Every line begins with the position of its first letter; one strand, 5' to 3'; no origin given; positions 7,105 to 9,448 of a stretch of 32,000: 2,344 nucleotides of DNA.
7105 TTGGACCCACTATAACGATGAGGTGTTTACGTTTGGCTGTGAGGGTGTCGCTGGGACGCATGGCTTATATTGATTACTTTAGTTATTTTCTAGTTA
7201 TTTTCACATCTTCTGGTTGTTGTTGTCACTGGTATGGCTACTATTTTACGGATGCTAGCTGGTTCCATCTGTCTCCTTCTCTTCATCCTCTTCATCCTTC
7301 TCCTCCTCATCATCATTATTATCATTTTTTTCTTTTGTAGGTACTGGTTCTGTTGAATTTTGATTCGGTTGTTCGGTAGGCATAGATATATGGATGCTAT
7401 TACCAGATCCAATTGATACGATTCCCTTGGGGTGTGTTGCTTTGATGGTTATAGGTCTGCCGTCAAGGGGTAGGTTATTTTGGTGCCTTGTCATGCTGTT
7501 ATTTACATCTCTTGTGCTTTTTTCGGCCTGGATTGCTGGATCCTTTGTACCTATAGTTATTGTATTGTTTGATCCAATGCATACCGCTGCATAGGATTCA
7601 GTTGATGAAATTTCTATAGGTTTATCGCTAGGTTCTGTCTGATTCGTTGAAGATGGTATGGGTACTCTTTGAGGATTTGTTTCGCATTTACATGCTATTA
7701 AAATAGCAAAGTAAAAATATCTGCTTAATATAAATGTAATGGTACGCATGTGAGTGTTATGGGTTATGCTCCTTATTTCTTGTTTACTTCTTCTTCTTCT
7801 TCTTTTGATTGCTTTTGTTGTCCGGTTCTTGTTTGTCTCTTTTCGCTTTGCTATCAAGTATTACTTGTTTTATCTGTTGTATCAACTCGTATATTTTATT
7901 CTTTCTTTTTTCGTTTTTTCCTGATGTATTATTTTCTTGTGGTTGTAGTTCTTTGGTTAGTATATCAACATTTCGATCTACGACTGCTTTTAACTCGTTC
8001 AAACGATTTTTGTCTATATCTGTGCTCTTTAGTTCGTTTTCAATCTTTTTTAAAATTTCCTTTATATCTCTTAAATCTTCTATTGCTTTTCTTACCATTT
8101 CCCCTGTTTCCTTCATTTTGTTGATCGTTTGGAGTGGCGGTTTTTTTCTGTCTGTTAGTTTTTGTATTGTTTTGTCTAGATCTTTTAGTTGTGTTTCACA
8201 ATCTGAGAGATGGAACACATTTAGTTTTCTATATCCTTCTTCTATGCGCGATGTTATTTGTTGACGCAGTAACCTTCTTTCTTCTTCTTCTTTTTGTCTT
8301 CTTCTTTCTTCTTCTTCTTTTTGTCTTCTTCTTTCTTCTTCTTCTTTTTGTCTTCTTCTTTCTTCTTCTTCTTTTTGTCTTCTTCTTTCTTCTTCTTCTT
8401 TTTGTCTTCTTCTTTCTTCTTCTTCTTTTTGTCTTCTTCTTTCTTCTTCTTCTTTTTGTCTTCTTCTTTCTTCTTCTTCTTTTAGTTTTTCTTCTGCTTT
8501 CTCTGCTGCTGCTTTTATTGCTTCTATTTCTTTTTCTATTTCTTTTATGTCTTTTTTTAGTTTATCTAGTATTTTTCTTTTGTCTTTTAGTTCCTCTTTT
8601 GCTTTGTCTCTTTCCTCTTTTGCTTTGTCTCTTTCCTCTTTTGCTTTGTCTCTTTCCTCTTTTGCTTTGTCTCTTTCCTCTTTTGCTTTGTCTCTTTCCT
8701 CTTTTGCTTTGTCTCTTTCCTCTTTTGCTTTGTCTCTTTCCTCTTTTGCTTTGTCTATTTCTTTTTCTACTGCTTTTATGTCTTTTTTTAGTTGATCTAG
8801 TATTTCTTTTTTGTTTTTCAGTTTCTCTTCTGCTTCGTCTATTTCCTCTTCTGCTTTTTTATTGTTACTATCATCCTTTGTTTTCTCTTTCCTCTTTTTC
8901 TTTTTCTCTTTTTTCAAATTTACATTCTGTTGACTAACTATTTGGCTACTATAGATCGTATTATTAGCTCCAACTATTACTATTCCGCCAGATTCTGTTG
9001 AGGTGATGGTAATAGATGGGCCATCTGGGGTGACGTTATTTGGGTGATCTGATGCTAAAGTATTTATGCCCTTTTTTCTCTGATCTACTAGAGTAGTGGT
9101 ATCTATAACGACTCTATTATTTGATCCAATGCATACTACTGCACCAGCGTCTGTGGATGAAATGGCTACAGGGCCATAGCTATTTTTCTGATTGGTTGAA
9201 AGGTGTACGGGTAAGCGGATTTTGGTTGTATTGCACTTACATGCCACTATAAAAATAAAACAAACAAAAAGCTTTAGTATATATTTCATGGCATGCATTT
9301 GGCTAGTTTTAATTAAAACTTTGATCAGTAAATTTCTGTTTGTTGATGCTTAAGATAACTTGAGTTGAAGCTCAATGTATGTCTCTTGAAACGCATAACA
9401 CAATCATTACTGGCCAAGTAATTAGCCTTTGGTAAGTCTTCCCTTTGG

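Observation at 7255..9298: Tandem paralogous lipoproteins: internally duplicated head module followed by an ER/K-type charged single-helix stalk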

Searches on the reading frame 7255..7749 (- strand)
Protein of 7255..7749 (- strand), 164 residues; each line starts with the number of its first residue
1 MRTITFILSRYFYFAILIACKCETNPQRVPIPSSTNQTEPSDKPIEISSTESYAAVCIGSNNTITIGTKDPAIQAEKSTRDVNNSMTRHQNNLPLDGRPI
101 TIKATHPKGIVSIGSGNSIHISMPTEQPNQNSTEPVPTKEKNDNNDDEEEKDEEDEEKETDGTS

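Call 6: search_protein_families(library=pfam, proteins=[window:7255-7749:-], max_evalue=1)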
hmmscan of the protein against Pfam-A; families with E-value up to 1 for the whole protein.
window:7255-7749:- (164 aa): 3 families
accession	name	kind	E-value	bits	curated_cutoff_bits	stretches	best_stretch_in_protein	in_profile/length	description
PF03785.20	Peptidase_C25_C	-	0.049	13.9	25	0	41-64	15-38/79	Peptidase family C25, C terminal ig-like domain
PF02933.23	CDC48_2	-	0.13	12.4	22.4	0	99-126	35-59/64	Cell division protein 48 (CDC48), domain 2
PF25233.1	DUF7849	-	0.28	11.5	27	1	77-156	66-144/192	Domain of unknown function (DUF7849)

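Call 18: find_homologous_proteins(query=window:7255-7749:-, max_evalue=0.01)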
Query window:7255-7749:- (164 aa): 2 proteins with E <= 0.01 among 48 candidates.
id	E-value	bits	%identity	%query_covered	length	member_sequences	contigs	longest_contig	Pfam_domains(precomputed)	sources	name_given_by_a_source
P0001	1.3e-101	355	100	100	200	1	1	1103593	-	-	-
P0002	1.1e-68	248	82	85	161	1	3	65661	-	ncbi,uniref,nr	ncbi:MAG: hypothetical protein V3581_03180 [Candidatus Cardinium sp.]|uniref:hypothetical protein n=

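Call 21: find_encoding_contigs(protein=P0002, flank=8000, max_places=4)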
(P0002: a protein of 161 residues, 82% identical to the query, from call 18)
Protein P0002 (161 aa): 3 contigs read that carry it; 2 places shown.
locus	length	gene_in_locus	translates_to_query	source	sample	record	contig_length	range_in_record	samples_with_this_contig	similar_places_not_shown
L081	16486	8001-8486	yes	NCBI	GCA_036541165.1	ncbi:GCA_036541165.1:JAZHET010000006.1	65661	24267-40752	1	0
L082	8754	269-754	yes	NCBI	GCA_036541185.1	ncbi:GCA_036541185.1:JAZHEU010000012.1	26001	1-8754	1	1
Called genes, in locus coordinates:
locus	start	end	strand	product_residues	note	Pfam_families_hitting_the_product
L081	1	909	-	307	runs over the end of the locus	PF01795:Methyltransf_5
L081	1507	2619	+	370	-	PF04607:RelA_SpoT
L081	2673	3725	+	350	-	PF02618:YceG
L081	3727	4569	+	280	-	PF03279:Lip_A_acyltrans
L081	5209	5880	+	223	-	-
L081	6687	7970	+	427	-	-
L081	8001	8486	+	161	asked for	-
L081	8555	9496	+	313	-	PF01745:IPT, PF01715:IPPT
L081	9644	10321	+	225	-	PF00574:CLP_protease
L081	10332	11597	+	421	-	PF06689:zf-C4_ClpX, PF00493:MCM, PF07724:AAA_2, PF07728:AAA_5 (weak), PF13401:AAA_22 (weak), PF00004:AAA, PF10431:ClpB_D2-small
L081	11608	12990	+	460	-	PF01820:Dala_Dala_lig_N, PF07478:Dala_Dala_lig_C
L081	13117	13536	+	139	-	PF00436:SSB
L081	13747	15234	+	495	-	PF02789:Peptidase_M17_N, PF00883:Peptidase_M17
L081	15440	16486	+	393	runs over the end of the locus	PF01790:LGT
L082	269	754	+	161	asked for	-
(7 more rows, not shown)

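Call 58: predict_structure(alignment_id=A5)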
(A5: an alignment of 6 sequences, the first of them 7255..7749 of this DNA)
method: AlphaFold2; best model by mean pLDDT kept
length: 164 residues; sequences in the alignment: 6
mean_pLDDT: 44.7   pTM: 0.19
mean pLDDT of the five models: 44.7, 44.4, 42.3, 41.4, 41.0
residues with pLDDT >= 90: 0; 70-90: 7; 50-70: 26; < 50: 131
segments of 3 or more residues with pLDDT < 50: 26-55, 59-109, 114-119, 124-164
pLDDT, mean of each block of 10 residues (from residue 1): 67 68 49 43 43 46 38 38 34 37 43 50 46 42 36 37 35
secondary structure, 60 per line:
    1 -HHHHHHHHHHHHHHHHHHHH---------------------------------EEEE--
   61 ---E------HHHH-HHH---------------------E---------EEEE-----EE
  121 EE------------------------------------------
elements in order: H2-21 E55-58 H71-74 E110-113 E119-122

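Call 80: search_protein_families(library=ncbifam, proteins=[window:7255-7749:-], max_evalue=1)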
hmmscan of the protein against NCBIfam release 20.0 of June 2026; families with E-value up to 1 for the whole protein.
window:7255-7749:- (164 aa): 0 families

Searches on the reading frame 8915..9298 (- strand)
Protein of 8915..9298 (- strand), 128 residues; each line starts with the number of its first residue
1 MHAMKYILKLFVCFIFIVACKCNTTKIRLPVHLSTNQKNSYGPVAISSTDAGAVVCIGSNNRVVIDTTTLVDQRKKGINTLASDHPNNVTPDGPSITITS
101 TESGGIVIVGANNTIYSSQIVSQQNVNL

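Call 8: find_homologous_proteins(query=window:8915-9298:-, max_evalue=0.01)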
Query seq(128 aa): 7 candidates shared short words with the query, none scored E <= 0.01.

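Call 36: search_protein_representatives(alignment_id=A1)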
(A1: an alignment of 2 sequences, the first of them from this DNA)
Query: 2 sequences, 111 profile positions. Proteins with E-value up to 0.001 (for the whole library): 8; up to 1e-10: 2; up to 1e-30: 1. The best 8 are listed.
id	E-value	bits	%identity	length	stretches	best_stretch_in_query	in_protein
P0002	2.1e-45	169.5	-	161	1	1-111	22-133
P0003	9.2e-16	74.1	-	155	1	10-110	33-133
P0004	5.4e-10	55.5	-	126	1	8-106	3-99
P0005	3.7e-09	52.8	-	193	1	7-107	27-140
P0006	2.6e-08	50.1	-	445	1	21-106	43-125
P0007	8.2e-07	45.3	-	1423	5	65-100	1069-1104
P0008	2.6e-06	43.7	-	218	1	1-57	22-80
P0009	6.4e-04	36.0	-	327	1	46-107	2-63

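Call 39: list_cluster_members(proteins=[P0003, P0004, P0005, P0006, P0008, P0009, P0002])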
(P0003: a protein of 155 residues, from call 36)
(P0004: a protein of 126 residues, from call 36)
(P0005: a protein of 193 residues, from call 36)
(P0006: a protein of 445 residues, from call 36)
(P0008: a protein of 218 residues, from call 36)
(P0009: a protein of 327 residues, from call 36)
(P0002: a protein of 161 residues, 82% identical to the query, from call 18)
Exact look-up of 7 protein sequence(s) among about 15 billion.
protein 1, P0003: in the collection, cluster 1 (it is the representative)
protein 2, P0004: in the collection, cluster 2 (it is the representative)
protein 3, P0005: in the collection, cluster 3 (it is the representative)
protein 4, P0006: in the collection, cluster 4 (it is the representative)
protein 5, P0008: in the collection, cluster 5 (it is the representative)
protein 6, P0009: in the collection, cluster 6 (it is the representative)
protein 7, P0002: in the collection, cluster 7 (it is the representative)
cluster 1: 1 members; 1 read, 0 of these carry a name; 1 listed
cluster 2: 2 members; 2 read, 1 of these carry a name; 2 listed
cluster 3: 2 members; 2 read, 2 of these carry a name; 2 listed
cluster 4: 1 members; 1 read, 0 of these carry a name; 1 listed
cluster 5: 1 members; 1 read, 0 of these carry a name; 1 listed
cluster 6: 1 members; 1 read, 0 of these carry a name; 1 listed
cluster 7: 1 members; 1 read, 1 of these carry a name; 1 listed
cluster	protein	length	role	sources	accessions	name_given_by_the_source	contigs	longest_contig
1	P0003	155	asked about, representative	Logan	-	-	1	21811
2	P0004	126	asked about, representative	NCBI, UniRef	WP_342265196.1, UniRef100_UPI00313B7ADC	hypothetical protein [Cardinium endosymbiont of Philonthus spinipes] | hypothetical protein n=1 Tax=Cardinium endosymbiont of Philonthus spinipes TaxID=3077941 ...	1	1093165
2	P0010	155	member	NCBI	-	-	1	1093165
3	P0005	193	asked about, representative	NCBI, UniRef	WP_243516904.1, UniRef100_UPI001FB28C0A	hypothetical protein, partial [Candidatus Cardinium sp. cBcalN1] | hypothetical protein n=1 Tax=Candidatus Cardinium sp. cBcalN1 TaxID=2699437 ...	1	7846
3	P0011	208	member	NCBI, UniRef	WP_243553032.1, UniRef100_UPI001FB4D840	hypothetical protein, partial [Candidatus Cardinium sp. cBcalN2] | hypothetical protein n=1 Tax=Candidatus Cardinium sp. cBcalN2 TaxID=2699436 ...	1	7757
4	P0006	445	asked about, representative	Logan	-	-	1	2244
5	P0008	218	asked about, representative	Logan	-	-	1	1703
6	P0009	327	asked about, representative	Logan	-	-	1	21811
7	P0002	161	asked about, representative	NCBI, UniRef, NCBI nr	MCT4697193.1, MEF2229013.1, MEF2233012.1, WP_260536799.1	MAG: hypothetical protein V3581_03180 [Candidatus Cardinium sp.] | hypothetical protein n=1 Tax=Candidatus Cardinium sp. TP TaxID=2961955 RepID=UPI0021AE729E | hypothetical protein [Candidatus Cardinium sp. TP]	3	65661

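Call 46: find_homologous_proteins(query=A4, max_evalue=0.01)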
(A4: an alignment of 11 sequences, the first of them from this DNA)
Query A4 (11 sequences) (109 aa, profile of the alignment): 3 proteins with E <= 0.01 among 1436 candidates.
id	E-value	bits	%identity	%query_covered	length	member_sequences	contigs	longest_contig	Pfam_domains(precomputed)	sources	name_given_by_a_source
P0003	6.1e-42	160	44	83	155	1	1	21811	-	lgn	-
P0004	2.7e-31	126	38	82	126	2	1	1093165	-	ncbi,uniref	ncbi:hypothetical protein [Cardinium endosymbiont of Philonthus spinipes]|uniref:hypothetical protei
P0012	1.5e-26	111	-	-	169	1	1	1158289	-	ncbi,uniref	ncbi:hypothetical protein [Cardinium endosymbiont of Nabis limbatus]|uniref:hypothetical protein n=1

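Call 47: search_solved_structures(query=A4, max_evalue=10)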
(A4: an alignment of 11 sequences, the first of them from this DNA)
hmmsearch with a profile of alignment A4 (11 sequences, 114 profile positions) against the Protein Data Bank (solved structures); distinct sequences matched with E-value up to 10: 5.
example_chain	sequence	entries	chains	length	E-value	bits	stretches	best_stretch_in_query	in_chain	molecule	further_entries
4rv1_A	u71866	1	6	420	0.0097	19.3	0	11-50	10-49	Engineered Protein OR497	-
4hxt_A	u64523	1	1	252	0.022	18.2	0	11-58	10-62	De Novo Protein OR329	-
8ydl_A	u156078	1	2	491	0.21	15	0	14-42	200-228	Fusion glycoprotein F2, F1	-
7a0j_AAA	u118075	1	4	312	1.1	12.7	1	30-52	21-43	Serine/threonine-protein kinase-like protein ACR4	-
2awa_A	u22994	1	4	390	1.4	12.3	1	67-112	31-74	DNA polymerase III, beta chain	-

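Call 68: find_encoding_contigs(protein=P0003, flank=5000, max_places=2)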
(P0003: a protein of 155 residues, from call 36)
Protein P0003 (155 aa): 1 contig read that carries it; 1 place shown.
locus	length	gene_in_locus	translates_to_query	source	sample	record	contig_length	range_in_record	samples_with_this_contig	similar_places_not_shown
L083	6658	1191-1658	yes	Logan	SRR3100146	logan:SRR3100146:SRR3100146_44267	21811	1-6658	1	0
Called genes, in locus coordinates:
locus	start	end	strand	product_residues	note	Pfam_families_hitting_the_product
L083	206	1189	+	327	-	-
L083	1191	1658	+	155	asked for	-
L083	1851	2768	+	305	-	PF01745:IPT, PF01715:IPPT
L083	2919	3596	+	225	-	PF00574:CLP_protease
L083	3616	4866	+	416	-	PF06689:zf-C4_ClpX, PF00493:MCM, PF07724:AAA_2, PF13401:AAA_22 (weak), PF00004:AAA, PF07728:AAA_5 (weak), PF10431:ClpB_D2-small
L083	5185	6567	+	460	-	PF01820:Dala_Dala_lig_N, PF07478:Dala_Dala_lig_C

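Call 69: find_encoding_contigs(protein=P0004, flank=5000, max_places=2)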
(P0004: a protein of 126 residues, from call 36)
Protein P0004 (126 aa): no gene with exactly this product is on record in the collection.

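Call 79: search_protein_families(library=pfam, alignment_id=A4, max_evalue=1)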
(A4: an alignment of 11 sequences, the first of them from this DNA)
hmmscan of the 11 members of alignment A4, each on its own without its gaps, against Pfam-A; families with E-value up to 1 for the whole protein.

A. member 1, seq(109 aa): 1 family
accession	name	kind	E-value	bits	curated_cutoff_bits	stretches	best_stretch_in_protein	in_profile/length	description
PF03785.20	Peptidase_C25_C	-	0.00014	22.1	25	1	66-104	8-46/79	Peptidase family C25, C terminal ig-like domain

B. families by the number of members that match (of 11 scanned): 8 families
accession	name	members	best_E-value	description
PF03785.20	Peptidase_C25_C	5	0.00014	Peptidase family C25, C terminal ig-like domain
PF11259.13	DUF3060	2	0.02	Protein of unknown function (DUF3060)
PF02933.23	CDC48_2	2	0.04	Cell division protein 48 (CDC48), domain 2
PF07676.18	PD40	1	0.0036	WD40-like Beta Propeller Repeat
PF21732.2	DUF6864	1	0.033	Domain of unknown function (DUF6864)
PF21758.2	PAC_bac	1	0.044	Bacterial proteasome assembling chaperone-like protein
PF02711.19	Pap_E4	1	0.13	E4 protein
PF21477.3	FERM_C_FAK1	1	0.2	FAK1/PYK2, FERM domain C-lobe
